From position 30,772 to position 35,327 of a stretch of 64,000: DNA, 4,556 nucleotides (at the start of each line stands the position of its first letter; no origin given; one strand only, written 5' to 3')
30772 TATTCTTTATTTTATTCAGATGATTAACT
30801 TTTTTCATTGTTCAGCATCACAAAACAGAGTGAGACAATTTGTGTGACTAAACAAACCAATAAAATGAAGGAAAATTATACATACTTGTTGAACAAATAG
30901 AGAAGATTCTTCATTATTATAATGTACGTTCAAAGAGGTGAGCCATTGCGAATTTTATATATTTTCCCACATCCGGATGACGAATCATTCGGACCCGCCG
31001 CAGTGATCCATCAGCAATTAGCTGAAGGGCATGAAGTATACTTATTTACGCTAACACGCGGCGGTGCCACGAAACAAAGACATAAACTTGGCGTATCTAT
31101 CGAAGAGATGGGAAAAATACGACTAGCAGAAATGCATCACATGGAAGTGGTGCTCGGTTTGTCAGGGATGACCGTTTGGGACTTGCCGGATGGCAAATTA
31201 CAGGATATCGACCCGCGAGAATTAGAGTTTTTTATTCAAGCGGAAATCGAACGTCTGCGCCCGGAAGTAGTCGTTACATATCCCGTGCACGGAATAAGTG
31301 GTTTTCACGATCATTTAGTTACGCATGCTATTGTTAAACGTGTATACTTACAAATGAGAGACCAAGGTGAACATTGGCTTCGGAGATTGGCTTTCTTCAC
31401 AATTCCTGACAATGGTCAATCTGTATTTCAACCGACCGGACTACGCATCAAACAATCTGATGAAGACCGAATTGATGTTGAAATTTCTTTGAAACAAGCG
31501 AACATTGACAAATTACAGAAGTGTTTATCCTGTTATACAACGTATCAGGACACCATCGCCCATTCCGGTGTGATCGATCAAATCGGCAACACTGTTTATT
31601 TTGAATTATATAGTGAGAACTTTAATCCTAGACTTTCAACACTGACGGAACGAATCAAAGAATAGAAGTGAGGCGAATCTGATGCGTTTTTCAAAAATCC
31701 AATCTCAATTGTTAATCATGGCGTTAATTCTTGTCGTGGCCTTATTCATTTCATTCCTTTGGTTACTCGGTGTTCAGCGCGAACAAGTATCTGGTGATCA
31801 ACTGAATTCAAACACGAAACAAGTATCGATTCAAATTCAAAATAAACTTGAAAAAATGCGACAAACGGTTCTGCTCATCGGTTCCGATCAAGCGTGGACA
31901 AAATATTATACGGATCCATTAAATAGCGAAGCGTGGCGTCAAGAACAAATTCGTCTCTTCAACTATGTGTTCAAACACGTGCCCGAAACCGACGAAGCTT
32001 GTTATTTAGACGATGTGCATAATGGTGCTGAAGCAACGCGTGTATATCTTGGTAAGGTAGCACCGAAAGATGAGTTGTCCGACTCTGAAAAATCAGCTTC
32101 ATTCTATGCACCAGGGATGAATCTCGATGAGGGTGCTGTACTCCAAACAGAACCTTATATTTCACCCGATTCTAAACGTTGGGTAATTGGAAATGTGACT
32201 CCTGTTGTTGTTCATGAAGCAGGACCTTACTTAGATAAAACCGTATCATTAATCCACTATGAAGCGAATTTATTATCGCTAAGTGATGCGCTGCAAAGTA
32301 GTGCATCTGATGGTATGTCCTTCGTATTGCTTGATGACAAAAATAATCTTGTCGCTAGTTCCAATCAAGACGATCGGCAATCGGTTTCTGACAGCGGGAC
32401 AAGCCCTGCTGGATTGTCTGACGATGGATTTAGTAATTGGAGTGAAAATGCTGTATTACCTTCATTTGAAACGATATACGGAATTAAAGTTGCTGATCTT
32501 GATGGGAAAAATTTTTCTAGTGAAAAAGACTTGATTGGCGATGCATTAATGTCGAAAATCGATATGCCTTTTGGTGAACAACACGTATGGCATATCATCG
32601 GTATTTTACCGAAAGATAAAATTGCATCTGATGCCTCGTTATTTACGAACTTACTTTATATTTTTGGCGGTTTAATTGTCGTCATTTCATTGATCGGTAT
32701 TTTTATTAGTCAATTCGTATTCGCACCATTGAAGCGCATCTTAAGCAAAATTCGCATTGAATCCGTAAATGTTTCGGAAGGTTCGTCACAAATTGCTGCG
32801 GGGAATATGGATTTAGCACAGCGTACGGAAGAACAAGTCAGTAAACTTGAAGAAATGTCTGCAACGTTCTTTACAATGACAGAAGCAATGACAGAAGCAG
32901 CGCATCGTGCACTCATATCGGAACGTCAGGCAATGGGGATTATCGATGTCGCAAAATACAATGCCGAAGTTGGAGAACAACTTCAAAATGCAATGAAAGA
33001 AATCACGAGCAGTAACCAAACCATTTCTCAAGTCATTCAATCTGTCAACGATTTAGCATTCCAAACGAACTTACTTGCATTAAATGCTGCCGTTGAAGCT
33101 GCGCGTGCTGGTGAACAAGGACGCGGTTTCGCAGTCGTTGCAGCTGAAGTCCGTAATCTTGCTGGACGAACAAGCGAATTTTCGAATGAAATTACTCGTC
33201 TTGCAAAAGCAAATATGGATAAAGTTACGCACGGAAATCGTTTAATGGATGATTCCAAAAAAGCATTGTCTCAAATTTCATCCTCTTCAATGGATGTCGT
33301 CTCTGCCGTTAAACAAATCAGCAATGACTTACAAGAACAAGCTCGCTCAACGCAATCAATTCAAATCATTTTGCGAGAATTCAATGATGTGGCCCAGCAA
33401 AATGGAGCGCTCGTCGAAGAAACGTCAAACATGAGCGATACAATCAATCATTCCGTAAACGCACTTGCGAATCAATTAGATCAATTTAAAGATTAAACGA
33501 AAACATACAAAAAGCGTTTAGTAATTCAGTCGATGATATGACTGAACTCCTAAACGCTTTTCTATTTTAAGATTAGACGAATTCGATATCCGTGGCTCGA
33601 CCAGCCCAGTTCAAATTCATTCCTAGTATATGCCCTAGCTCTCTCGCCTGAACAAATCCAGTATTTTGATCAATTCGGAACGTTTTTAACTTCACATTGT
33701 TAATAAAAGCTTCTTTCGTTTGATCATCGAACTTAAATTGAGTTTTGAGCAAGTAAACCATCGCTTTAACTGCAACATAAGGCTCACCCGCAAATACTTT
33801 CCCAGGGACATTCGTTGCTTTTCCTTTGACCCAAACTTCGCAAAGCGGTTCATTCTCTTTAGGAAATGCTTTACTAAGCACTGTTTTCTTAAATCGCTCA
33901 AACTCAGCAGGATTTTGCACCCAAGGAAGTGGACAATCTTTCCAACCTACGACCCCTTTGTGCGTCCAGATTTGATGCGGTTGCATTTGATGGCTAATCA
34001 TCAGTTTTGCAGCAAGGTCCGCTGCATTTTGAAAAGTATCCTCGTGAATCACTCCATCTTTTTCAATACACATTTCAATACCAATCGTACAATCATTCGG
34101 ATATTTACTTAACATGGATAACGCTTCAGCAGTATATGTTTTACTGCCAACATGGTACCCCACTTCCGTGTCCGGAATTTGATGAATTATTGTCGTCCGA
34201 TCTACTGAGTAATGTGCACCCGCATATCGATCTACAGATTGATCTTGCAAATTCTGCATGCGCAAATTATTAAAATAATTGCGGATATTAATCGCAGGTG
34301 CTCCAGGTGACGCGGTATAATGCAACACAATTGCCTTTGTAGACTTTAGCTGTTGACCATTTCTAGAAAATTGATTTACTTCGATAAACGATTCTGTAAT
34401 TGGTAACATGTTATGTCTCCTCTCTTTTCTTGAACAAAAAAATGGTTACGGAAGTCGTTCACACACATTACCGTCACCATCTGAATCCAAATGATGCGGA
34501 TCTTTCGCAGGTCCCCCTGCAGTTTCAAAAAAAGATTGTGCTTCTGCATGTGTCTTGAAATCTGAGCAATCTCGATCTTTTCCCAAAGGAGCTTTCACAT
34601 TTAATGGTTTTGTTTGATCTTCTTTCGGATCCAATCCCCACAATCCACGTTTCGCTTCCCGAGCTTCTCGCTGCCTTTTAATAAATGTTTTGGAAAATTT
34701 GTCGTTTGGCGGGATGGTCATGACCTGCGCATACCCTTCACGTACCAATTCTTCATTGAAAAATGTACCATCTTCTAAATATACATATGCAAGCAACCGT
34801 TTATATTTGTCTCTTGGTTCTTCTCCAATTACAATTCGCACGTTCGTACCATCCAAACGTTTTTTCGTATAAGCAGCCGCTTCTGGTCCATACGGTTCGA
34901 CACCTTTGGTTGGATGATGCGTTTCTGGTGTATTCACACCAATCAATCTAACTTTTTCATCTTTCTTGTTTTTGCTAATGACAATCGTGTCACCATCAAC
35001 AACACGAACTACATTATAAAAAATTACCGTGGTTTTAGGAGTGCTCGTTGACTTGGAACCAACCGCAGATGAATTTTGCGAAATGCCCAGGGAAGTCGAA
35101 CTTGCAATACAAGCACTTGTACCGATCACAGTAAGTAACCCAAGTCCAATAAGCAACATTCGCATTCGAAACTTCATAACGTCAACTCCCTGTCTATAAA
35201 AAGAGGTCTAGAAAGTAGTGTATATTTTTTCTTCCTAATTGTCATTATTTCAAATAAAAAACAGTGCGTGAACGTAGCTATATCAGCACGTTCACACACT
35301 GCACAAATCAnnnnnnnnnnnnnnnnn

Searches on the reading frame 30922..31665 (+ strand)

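Call 10: search_protein_families(library=pfam, proteins=[window:30922-31665:+], max_evalue=0.01)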
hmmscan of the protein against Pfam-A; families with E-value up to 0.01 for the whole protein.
window:30922-31665:+ (247 aa): 1 family
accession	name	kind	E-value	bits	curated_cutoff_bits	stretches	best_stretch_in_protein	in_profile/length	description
PF02585.22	PIG-L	-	7.7e-25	88.3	28.2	1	12-141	1-128/129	GlcNAc-PI de-N-acetylase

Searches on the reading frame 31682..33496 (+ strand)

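Call 10: search_protein_families(library=pfam, proteins=[window:31682-33496:+], max_evalue=0.01)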
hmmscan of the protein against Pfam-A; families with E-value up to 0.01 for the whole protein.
window:31682-33496:+ (604 aa): 1 family
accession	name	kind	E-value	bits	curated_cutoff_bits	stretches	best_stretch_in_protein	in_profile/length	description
PF00015.26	MCPsignal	-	5.3e-33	114.7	34.6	1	430-569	17-170/172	Methyl-accepting chemotaxis protein (MCP) signalling domain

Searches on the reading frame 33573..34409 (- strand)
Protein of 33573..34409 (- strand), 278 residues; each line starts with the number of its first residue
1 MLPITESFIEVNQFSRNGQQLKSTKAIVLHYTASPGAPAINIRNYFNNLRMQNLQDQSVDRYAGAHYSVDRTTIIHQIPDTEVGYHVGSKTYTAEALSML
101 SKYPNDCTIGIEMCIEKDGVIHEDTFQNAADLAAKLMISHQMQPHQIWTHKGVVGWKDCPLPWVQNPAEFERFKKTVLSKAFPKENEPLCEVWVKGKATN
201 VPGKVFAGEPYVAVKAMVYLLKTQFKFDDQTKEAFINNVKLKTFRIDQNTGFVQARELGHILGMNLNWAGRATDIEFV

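Call 9: search_protein_families(library=pfam, proteins=[window:33573-34409:-], max_evalue=0.01)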
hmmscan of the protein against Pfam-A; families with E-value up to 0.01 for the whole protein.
window:33573-34409:- (278 aa): 1 family
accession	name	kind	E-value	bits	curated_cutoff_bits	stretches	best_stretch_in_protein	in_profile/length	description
PF01510.30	Amidase_2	-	7.2e-18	65.6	26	1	24-161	5-130/131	N-acetylmuramoyl-L-alanine amidase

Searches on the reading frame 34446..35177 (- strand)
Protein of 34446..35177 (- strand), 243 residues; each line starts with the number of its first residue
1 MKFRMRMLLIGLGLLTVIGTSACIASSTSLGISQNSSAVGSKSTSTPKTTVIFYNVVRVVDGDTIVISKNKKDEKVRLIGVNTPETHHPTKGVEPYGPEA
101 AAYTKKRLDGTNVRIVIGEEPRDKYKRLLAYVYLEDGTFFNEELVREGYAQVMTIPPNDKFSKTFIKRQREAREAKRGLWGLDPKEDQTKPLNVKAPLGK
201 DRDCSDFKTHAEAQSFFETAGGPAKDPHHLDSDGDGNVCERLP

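Call 9: search_protein_families(library=pfam, proteins=[window:34446-35177:-], max_evalue=0.01)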
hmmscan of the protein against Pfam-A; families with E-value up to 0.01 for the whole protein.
window:34446-35177:- (243 aa): 2 families
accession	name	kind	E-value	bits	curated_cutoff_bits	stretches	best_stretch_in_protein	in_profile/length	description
PF00565.23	SNase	-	2.9e-28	98.9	21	1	75-180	1-105/107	Staphylococcal nuclease homologue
PF05901.16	Excalibur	-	5.8e-05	23.8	22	1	202-240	2-36/36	Excalibur calcium-binding domain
